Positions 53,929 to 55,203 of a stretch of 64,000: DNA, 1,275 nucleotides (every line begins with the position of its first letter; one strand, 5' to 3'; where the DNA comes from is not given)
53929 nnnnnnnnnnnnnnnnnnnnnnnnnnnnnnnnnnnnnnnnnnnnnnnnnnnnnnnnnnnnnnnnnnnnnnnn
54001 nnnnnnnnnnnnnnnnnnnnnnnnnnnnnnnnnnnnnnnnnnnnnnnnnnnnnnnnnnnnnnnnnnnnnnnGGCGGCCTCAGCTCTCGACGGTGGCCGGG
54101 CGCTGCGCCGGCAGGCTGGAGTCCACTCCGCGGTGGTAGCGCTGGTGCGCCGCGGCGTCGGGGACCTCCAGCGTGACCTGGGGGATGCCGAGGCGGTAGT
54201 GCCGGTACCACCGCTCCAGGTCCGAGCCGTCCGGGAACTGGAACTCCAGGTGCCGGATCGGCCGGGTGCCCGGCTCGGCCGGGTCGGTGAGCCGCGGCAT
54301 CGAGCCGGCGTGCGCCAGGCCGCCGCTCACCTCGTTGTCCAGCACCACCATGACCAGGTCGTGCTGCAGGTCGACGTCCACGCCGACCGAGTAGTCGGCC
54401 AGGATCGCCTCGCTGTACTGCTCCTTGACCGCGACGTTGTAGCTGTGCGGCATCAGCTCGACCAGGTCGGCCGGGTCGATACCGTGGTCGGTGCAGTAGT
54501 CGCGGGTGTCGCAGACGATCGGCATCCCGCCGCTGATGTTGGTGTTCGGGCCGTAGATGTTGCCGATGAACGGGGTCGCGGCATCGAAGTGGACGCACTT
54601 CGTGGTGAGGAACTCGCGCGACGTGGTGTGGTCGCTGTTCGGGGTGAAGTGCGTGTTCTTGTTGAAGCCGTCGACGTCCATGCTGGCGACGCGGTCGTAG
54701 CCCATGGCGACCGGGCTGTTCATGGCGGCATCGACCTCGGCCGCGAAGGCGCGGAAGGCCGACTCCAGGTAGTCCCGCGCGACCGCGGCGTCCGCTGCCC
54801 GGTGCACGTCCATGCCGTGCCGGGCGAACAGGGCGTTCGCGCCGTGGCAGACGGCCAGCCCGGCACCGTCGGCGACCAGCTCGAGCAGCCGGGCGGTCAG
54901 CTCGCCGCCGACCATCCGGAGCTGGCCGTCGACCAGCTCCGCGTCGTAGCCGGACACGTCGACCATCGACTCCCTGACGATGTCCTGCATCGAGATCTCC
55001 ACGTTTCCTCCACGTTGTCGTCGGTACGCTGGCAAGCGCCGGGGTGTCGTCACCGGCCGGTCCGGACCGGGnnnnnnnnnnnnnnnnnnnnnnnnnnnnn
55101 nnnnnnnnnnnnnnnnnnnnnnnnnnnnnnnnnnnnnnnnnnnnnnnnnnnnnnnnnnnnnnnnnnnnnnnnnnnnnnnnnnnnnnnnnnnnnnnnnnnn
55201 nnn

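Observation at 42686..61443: Run of 13 tightly packed minus-strand genes for an NRPS/PKS-independent pathway (LeuA paralogue, CoA-ester enzymes, AONS-like, GspS-like ligase) plus a SARP regulator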

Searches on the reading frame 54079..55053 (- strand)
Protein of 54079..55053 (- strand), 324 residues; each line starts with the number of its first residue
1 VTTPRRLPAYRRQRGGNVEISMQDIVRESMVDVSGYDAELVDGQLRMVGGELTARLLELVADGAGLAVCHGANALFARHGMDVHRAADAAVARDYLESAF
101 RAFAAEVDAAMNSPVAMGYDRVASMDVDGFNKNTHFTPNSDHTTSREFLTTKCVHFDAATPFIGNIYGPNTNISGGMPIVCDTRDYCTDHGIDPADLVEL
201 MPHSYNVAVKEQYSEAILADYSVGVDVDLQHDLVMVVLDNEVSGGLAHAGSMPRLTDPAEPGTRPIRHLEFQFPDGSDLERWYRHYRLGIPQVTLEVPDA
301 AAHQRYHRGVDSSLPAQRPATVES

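Call 5: search_protein_families(library=pfam, proteins=[window:54079-55053:-], max_evalue=0.01)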
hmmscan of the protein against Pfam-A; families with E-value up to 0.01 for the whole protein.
window:54079-55053:- (324 aa): 0 families

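Call 9: search_protein_families(library=ncbifam, proteins=[window:54079-55053:-], max_evalue=0.01)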
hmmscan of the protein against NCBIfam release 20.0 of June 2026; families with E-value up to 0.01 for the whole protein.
window:54079-55053:- (324 aa): 0 families

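Call 11: search_solved_structures(query=window:54079-55053:-, max_evalue=10)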
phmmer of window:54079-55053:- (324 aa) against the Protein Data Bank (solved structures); distinct sequences matched with E-value up to 10: 1.
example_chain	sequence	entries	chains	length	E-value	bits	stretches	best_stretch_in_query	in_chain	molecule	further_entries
1iok_A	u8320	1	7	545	1.3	11.6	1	54-134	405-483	CHAPERONIN 60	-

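Call 24: find_homologous_proteins(query=window:54079-55053:-, max_evalue=0.001)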
Query window:54079-55053:- (324 aa): 152 proteins with E <= 0.001 among 8000 candidates; the best 120 are listed.
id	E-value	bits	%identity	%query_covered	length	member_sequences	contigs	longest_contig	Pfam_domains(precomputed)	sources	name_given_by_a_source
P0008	2.6e-204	696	100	95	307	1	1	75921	-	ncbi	ncbi:MAG: hypothetical protein ACJ73E_09325 [Mycobacteriales bacterium]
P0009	5.1e-187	639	92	93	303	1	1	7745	-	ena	-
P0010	2.8e-175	600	85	94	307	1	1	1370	-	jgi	jgi:hypothetical protein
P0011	8.9e-168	576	81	95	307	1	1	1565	-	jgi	-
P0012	2.1e-162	558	80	93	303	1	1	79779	-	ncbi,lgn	ncbi:MAG: hypothetical protein V7603_4676 [Micromonosporaceae bacterium]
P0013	9.9e-162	556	79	94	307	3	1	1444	-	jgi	-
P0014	3.8e-156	537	75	93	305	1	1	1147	-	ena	-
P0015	4.9e-154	531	74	94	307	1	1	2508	-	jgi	jgi:hypothetical protein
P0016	3.1e-152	525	75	94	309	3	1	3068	-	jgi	jgi:hypothetical protein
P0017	2.3e-150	518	72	94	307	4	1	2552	-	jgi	jgi:hypothetical protein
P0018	6.3e-150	517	77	91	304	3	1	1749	-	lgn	-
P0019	1.1e-149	516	73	93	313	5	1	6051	-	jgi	-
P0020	1.3e-149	516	73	93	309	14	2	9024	-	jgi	jgi:hypothetical protein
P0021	1.6e-149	516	76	91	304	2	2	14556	-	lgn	-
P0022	2.7e-149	515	74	93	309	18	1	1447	-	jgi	jgi:hypothetical protein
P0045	8.3e-140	484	68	95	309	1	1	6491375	-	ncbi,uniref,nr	ncbi:hypothetical protein [Streptomyces sp. V3I7]|uniref:hypothetical protein n=1 Tax=Streptomyces s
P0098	5.4e-123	429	62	92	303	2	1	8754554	-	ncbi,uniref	ncbi:hypothetical protein [Nocardia brasiliensis]|uniref:hypothetical protein n=1 Tax=Nocardia brasi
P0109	2.1e-97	344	55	90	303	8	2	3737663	-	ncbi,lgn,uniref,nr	ncbi:hypothetical protein [Burkholderia ubonensis]|uniref:Uncharacterized protein n=1 Tax=Burkholder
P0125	2.5e-89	318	49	90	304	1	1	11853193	-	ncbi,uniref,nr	ncbi:hypothetical protein [Cystobacter fuscus]|uniref:hypothetical protein n=1 Tax=Cystobacter fuscu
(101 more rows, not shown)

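Call 26: find_related_loci(query=A1, collection=genome_contigs, flank=10000)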
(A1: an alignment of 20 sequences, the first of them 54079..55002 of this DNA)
Query A1 (307 aa) in genome_contigs; peptide patterns used: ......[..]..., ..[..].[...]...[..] (x = any residue, [..] = any of these).
77 stretches matched a pattern; 57 encode a relative of the query (tblastn E <= 1e-3); 56 distinct loci.
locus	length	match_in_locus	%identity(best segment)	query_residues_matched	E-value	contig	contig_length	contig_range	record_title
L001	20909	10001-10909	80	3-305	1e-166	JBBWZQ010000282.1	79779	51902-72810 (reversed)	MAG: Micromonosporaceae bacterium isolate Holy_114 scaffold_542983, whole genome shotgun sequence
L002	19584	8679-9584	75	1-300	8e-157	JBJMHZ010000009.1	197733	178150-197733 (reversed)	MAG: Frankiaceae bacterium isolate H2_16_all_fractions_metab_56_73_59 k255_1645776, whole genome shotgun sequence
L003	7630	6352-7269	70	1-304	5e-150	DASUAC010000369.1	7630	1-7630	MAG TPA_asm: Jatrophihabitans sp. isolate SMAG_U2485 k141_505891, whole genome shotgun sequence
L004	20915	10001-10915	70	1-305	7e-149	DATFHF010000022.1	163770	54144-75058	MAG TPA_asm: Jatrophihabitans sp. isolate SMAG_U8682 k141_572372, whole genome shotgun sequence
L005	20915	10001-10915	67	1-303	4e-143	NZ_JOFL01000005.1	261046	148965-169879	Streptomyces roseoverticillatus strain NRRL B-3500 contig5.1, whole genome shotgun sequence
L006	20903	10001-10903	69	5-303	3e-141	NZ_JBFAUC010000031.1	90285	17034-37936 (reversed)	Streptomyces nondiastaticus strain NPDC052563 NPDC052563_14_C3.ctg-0031, whole genome shotgun sequence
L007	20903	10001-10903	69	7-305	2e-141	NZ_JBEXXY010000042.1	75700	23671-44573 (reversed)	Streptomyces sp. NPDC005760 NPDC005760_293_B1.ctg-0042, whole genome shotgun sequence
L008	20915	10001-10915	69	1-303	4e-139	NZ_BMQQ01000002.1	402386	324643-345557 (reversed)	Streptomyces purpureus strain JCM 3172 sequence02, whole genome shotgun sequence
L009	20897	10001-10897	68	1-295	5e-139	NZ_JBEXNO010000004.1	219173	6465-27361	Streptomyces sp. NPDC003036 NPDC003036_11_B5.ctg-0004, whole genome shotgun sequence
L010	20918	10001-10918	68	1-304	5e-140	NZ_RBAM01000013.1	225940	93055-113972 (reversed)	Streptomyces klenkii strain KCTC 29202 contig0013, whole genome shotgun sequence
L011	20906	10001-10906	66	1-300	5e-135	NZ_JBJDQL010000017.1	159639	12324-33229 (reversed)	Streptomyces sp. NPDC019531 NPDC019531_87_F3.ctg-0017, whole genome shotgun sequence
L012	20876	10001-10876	66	2-293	5e-133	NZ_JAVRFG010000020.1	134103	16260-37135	Streptomyces stephensoniae strain DSM 40932 NODE_20_length_134103_cov_33.868902, whole genome shotgun sequence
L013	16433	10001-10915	70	1-303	7e-148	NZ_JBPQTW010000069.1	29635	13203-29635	Streptomyces sp. URMC 127 NODE_69_length_29635_cov_99.984404, whole genome shotgun sequence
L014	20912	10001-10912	63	1-302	1e-131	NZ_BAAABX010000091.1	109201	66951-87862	Streptomyces luteireticuli strain JCM 4788 sequence091, whole genome shotgun sequence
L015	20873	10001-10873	66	3-293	6e-131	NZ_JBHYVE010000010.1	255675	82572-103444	Streptomyces sp. NPDC059452 NPDC059452_T35_H7.ctg-0010, whole genome shotgun sequence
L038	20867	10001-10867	54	9-301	7e-100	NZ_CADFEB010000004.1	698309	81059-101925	Burkholderia ubonensis strain LMG 20358, whole genome shotgun sequence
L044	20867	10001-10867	49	9-298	1e-94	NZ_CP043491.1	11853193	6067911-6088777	Cystobacter fuscus strain Cbf 10 chromosome, complete genome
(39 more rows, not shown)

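Call 33: search_protein_families(library=pfam, proteins=[L005:14136-15788:+, L038:6707-7921:+, L038:14310-15536:+, L038:15573-16472:+, L038:17053-18342:+, L038:10381-12060:+, L044:18039-18905:+, L044:18886-20130:+, L044:6865-9774:-, L038:3545-4882:+], max_evalue=0.001)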
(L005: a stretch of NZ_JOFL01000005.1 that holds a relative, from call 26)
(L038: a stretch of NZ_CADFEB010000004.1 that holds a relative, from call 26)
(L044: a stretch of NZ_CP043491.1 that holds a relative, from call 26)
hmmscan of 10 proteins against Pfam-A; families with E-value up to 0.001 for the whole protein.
L005:14136-15788:+ (550 aa): 0 families

L038:6707-7921:+ (404 aa): 2 families
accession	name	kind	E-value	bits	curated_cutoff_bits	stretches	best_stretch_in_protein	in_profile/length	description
PF00557.29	Peptidase_M24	-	3.5e-54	184.2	23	1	177-384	2-208/208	Metallopeptidase family M24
PF01321.24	Creatinase_N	-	6e-18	66.1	22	1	35-168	1-127/128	Creatinase/Prolidase N-terminal domain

L038:14310-15536:+ (408 aa): 1 family
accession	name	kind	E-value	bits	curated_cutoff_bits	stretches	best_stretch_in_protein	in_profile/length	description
PF00155.27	Aminotran_1_2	-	2.1e-13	50.6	19.7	1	175-402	127-361/361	Aminotransferase class I and II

L038:15573-16472:+ (299 aa): 0 families

L038:17053-18342:+ (429 aa): 2 families
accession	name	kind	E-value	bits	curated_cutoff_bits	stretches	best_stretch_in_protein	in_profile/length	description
PF14226.12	DIOX_N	-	6.5e-20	72.4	27.3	1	134-247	1-96/117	non-haem dioxygenase in morphine synthesis N-terminal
PF03171.26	2OG-FeII_Oxy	-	3.3e-13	50.2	23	1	326-404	19-98/101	2OG-Fe(II) oxygenase superfamily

L038:10381-12060:+ (559 aa): 2 families
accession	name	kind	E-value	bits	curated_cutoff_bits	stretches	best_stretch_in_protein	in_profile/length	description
PF00682.25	HMGL-like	-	1e-93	314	29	1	181-449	2-260/260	HMGL-like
PF22617.1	HCS_D2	-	1.5e-23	83.4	27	1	463-545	1-82/82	Homocitrate synthase post-HMGL domain-like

L044:18039-18905:+ (288 aa): 5 families
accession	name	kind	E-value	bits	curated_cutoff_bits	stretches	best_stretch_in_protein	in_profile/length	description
PF16576.10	HlyD_D23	-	9.6e-21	74.5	30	1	72-232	18-186/214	Barrel-sandwich domain of CusB or HlyD membrane-fusion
PF13437.12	HlyD_3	-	3.5e-15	57.1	22.2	1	157-239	1-79/106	HlyD family secretion protein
PF00529.27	CusB_dom_1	-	1.2e-11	45.1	26.5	1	70-284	12-89/89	Cation efflux system protein CusB domain 1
PF13533.13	Biotin_lipoyl_2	-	2.5e-10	40.4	29.8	1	75-105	2-32/32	Biotin-lipoyl like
PF00364.28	Biotin_lipoyl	-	0.00022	21.4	22.1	0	157-186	44-73/73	Biotin-requiring enzyme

L044:18886-20130:+ (414 aa): 6 families
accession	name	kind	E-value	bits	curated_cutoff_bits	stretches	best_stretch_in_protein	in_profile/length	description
PF18603.7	LAL_C2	-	3e-21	75.9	29.4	1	338-413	1-77/78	L-amino acid ligase C-terminal domain 2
PF13535.11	ATP-grasp_4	-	4e-17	62.7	27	1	160-296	2-156/160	ATP-grasp domain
PF18130.6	ATPgrasp_N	-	5.2e-07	30.6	27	1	37-114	2-81/81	ATP-grasp N-terminal domain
PF02655.19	ATP-grasp_3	-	5.9e-07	30.1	23.2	1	157-228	28-96/160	ATP-grasp domain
PF02786.22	CPSase_L_D2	-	5.3e-05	23.3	19.8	0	144-189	20-67/211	Carbamoyl-phosphate synthase L chain, ATP binding domain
PF15632.11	ATPgrasp_Ter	-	0.00057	20.1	29.1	0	194-218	4-28/131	ATP-grasp in the biosynthetic pathway with Ter operon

L044:6865-9774:- (969 aa): 3 families
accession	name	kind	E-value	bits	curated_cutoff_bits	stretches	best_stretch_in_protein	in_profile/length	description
PF00109.32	ketoacyl-synt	-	1.3e-52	179.3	20.8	2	515-794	2-252/252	Beta-ketoacyl synthase, N-terminal domain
PF02801.28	Ketoacyl-synt_C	-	1.2e-44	151.6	20.8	2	322-438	1-113/119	Beta-ketoacyl synthase, C-terminal domain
PF16197.11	KAsynt_C_assoc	-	3.6e-09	37.4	33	1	924-962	10-47/111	Ketoacyl-synthetase C-terminal extension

L038:3545-4882:+ (445 aa): 0 families

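Call 40: search_solved_structures(query=A1, max_evalue=10)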
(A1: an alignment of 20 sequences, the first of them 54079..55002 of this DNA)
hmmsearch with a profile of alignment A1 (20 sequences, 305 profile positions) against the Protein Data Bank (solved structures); distinct sequences matched with E-value up to 10: 4.
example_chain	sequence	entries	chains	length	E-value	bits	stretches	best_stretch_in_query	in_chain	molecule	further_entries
6wi4_A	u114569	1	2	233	0.43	12.8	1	39-93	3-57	Caspase-3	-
9ofu_A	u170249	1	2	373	0.47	12.7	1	55-134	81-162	Hypoxia-inducible factor 1-alpha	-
4zpr_B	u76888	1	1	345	0.69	12.1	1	55-134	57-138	Hypoxia-inducible factor 1-alpha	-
4ewp_A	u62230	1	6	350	1.1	11.5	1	167-213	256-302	3-oxoacyl-[acyl-carrier-protein] synthase 3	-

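Call 46: predict_structure(alignment_id=A1)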
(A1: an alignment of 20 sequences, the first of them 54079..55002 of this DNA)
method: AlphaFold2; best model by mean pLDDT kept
length: 307 residues; sequences in the alignment: 20
mean_pLDDT: 62.8   pTM: 0.68
mean pLDDT of the five models: 62.8, 59.5, 59.4, 55.3, 52.0
residues with pLDDT >= 90: 31; 70-90: 107; 50-70: 65; < 50: 104
segments of 3 or more residues with pLDDT < 50: 109-159, 224-239, 243-250, 277-281, 286-307
pLDDT, mean of each block of 10 residues (from residue 1): 78 91 92 91 82 87 83 79 81 68 56 33 28 35 39 37 73 84 60 71 72 64 47 48 46 62 77 56 49 39 31
secondary structure, 60 per line:
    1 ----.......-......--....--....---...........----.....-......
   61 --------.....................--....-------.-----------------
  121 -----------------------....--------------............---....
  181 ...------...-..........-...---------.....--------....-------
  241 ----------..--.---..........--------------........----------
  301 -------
elements in order: H5-11 E13-15 E21-24 E27-30 H34-44 E49-53 H55-60 H69-89 H92-95 E144-147 E162-165 H166-173 H177-180 E181-183 E190-192 H194-203 E205-207 E217-221 E230-233 H259-268 H283-290

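Call 48: search_protein_families(library=pfam, alignment_id=A1, max_evalue=5)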
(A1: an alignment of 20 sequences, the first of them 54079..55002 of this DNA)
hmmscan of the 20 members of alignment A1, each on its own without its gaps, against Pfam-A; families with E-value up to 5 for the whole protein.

A. member 1, window:54079-55002:- (307 aa): 0 families

B. families by the number of members that match (of 20 scanned): 8 families
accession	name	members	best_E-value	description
PF03827.18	Orexin_rec2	6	0.033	Orexin receptor type 2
PF08529.16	NusA_N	2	0.023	NusA N-terminal domain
PF18848.6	baeRF_family6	2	0.074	Bacterial archaeo-eukaryotic release factor family 6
PF22483.2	Mu-transpos_C_2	1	0.0057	Mu transposase, C-terminal domain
PF22643.2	NagA_N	1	0.11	NagA composite domain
PF24536.2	NXPE4_C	1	0.13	NXPE family member 4-like, C-terminal domain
PF02011.21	Glyco_hydro_48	1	0.16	Glycosyl hydrolase family 48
PF22477.2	RepD-like_N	1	0.23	Replication initiation protein, N-terminal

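Call 49: search_protein_families(library=pfam, proteins=[L005:14086-15693:+, L038:15573-16472:+, L038:3545-4882:+, L044:16421-18031:+, L044:5343-6344:-, L044:4296-5336:-, L044:2369-3859:+], max_evalue=0.001)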
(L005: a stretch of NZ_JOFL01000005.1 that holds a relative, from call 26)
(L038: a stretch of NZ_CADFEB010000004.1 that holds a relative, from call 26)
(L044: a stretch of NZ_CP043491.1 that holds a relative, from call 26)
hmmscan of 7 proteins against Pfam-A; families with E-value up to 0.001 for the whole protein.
L005:14086-15693:+ (535 aa): 2 families
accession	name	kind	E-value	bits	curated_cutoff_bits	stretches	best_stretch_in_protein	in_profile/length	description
PF00557.29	Peptidase_M24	-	6.6e-44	150.6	23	1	261-498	2-208/208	Metallopeptidase family M24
PF05195.22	AMP_N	-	2.3e-18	66.5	24.6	1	86-208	2-116/121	Aminopeptidase P, N-terminal domain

L038:15573-16472:+ (299 aa): 0 families

L038:3545-4882:+ (445 aa): 0 families

L044:16421-18031:+ (536 aa): 4 families
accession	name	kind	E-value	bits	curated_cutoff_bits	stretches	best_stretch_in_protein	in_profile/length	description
PF07690.21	MFS_1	-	1.8e-62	211.7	33.4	1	45-443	2-346/347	Major Facilitator Superfamily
PF00083.30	Sugar_tr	-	4.9e-08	32.7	22.3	1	56-217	28-193/452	Sugar (and other) transporter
PF12832.13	MFS_1_like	-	3.5e-06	26.7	25.2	1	78-197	251-372/373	MFS_1 like family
PF05977.19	MFS_3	-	5.8e-05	22.2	27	1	47-208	18-184/524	Transmembrane secretion effector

L044:5343-6344:- (333 aa): 1 family
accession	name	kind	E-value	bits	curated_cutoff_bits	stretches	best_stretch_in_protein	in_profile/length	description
PF00248.27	Aldo_ket_red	-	2.8e-58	197.7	24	1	28-311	13-280/291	Aldo/keto reductase family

L044:4296-5336:- (346 aa): 3 families
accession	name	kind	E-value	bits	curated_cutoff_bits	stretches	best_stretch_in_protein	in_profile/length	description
PF00107.32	ADH_zinc_N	-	2.3e-31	108.9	31.8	1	162-283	1-117/129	Zinc-binding dehydrogenase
PF13602.12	ADH_zinc_N_2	-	6.2e-19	69.7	27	1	195-333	2-134/134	Zinc-binding dehydrogenase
PF08240.17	ADH_N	-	1.4e-13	51.5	23.5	1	38-100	1-64/104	Alcohol dehydrogenase GroES-like domain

L044:2369-3859:+ (496 aa): 0 families

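Call 55: find_encoding_contigs(protein=P0098, flank=10000, max_places=1)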
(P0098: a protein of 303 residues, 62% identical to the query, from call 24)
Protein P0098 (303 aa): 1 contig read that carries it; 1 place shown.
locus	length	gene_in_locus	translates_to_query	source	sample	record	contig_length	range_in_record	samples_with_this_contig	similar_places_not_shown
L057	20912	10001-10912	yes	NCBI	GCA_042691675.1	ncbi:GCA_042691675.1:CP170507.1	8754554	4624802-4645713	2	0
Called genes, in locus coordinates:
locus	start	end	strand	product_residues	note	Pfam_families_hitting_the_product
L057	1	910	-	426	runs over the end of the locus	PF06779:MFS_4, PF07690:MFS_1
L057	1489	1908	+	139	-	PF02675:AdoMet_dc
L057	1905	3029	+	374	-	PF05222:AlaDh_PNT_N, PF01262:AlaDh_PNT_C, PF02826:2-Hacid_dh_C (weak)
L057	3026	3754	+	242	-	PF08242:Methyltransf_12 (weak), PF13649:Methyltransf_25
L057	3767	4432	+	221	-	-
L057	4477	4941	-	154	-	PF01625:PMSR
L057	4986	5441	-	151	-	PF01641:SelR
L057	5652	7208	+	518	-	PF00083:Sugar_tr, PF07690:MFS_1, PF06779:MFS_4 (weak), PF07690:MFS_1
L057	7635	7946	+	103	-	-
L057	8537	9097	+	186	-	PF19315:MC_hydratase, PF01575:MaoC_dehydratas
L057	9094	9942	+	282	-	PF03328:HpcH_HpaI, PF15617:C-C_Bond_Lyase (faint)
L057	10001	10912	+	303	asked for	-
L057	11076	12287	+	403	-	PF00155:Aminotran_1_2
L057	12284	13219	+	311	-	PF02423:OCD_Mu_crystall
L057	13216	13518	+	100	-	-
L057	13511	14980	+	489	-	PF01425:Amidase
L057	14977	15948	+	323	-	PF00296:Bac_luciferase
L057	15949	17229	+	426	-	PF00083:Sugar_tr, PF07690:MFS_1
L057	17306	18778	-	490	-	PF00150:Cellulase, PF18564:Glyco_hydro_5_C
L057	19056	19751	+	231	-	-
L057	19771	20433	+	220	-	-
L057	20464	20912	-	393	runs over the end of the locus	PF02515:CoA_transf_3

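Call 56: find_encoding_contigs(protein=P0125, flank=10000, max_places=1)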
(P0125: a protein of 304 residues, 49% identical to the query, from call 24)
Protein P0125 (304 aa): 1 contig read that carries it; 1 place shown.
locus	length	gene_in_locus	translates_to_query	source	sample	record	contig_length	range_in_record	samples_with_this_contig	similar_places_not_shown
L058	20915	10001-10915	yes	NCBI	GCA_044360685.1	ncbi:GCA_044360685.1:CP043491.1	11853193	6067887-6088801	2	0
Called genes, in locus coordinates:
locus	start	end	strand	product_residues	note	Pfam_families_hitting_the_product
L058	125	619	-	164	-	PF21527:Stv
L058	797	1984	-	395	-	-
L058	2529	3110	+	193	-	-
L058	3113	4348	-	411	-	PF02771:Acyl-CoA_dh_N, PF02770:Acyl-CoA_dh_M, PF00441:Acyl-CoA_dh_1, PF08028:Acyl-CoA_dh_2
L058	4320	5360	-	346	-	PF08240:ADH_N, PF00107:ADH_zinc_N, PF13602:ADH_zinc_N_2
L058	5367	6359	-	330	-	PF00248:Aldo_ket_red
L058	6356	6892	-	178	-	PF09500:YiiD_C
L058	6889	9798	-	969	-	PF00109:ketoacyl-synt, PF02801:Ketoacyl-synt_C, PF16197:KAsynt_C_assoc (faint), PF00109:ketoacyl-synt, PF02801:Ketoacyl-synt_C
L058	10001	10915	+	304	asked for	-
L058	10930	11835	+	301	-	PF10340:Say1_Mug180, PF20434:BD-FAE, PF07859:Abhydrolase_3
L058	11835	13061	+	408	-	PF00155:Aminotran_1_2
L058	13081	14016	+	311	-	PF02423:OCD_Mu_crystall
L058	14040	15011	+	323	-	PF14226:DIOX_N, PF03171:2OG-FeII_Oxy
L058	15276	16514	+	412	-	-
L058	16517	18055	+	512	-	PF00083:Sugar_tr, PF12832:MFS_1_like (weak), PF07690:MFS_1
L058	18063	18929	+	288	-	PF25917:BSH_RND, PF25919:BSH_CusB (weak), PF25935:BSH_LcnD (weak), PF25954:Beta-barrel_RND_2 (weak), PF25963:Beta-barrel_AAEA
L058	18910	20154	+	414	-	PF18130:ATPgrasp_N (weak), PF02655:ATP-grasp_3 (weak), PF13535:ATP-grasp_4, PF18603:LAL_C2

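Call 62: find_encoding_contigs(protein=P0109, flank=10000, max_places=1)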
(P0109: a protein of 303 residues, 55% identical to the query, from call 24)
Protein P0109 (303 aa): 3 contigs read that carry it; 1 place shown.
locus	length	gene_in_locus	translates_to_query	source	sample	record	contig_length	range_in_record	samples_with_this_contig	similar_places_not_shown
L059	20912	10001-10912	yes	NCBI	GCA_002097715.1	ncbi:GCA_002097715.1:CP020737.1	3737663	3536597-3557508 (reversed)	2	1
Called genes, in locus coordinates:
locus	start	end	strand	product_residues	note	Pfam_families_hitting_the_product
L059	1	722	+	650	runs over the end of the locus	PF14718:SLT_L (weak), PF01464:SLT, PF27553:SLT_superhelical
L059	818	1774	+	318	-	PF01073:3Beta_HSD (faint), PF01370:Epimerase, PF05368:NmrA, PF07993:NAD_binding_4 (faint), PF13460:NAD_binding_10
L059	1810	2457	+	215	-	PF02798:GST_N (weak), PF13417:GST_N_3, PF13409:GST_N_2, PF13410:GST_C_2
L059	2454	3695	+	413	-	PF01743:PolyA_pol, PF12627:PolyA_pol_RNAbd, PF01966:HD (weak)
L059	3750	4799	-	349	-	PF00291:PALP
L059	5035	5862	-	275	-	PF01381:HTH_3 (weak), PF07883:Cupin_2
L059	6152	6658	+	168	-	PF19315:MC_hydratase, PF01575:MaoC_dehydratas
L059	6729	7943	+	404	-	PF01321:Creatinase_N, PF00557:Peptidase_M24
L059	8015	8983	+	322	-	PF14226:DIOX_N, PF03171:2OG-FeII_Oxy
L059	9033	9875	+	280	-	PF03328:HpcH_HpaI, PF15617:C-C_Bond_Lyase (weak)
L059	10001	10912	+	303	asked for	-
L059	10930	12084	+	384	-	PF00682:HMGL-like, PF22617:HCS_D2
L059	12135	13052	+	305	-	PF10340:Say1_Mug180, PF20434:BD-FAE, PF07859:Abhydrolase_3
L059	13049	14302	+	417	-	PF00155:Aminotran_1_2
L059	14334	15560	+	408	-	PF00155:Aminotran_1_2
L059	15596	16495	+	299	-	-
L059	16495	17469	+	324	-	PF00487:FA_desaturase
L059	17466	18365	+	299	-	PF14226:DIOX_N, PF03171:2OG-FeII_Oxy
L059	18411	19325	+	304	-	PF02423:OCD_Mu_crystall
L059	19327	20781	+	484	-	PF07690:MFS_1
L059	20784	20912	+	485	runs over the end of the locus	PF00083:Sugar_tr (weak), PF07690:MFS_1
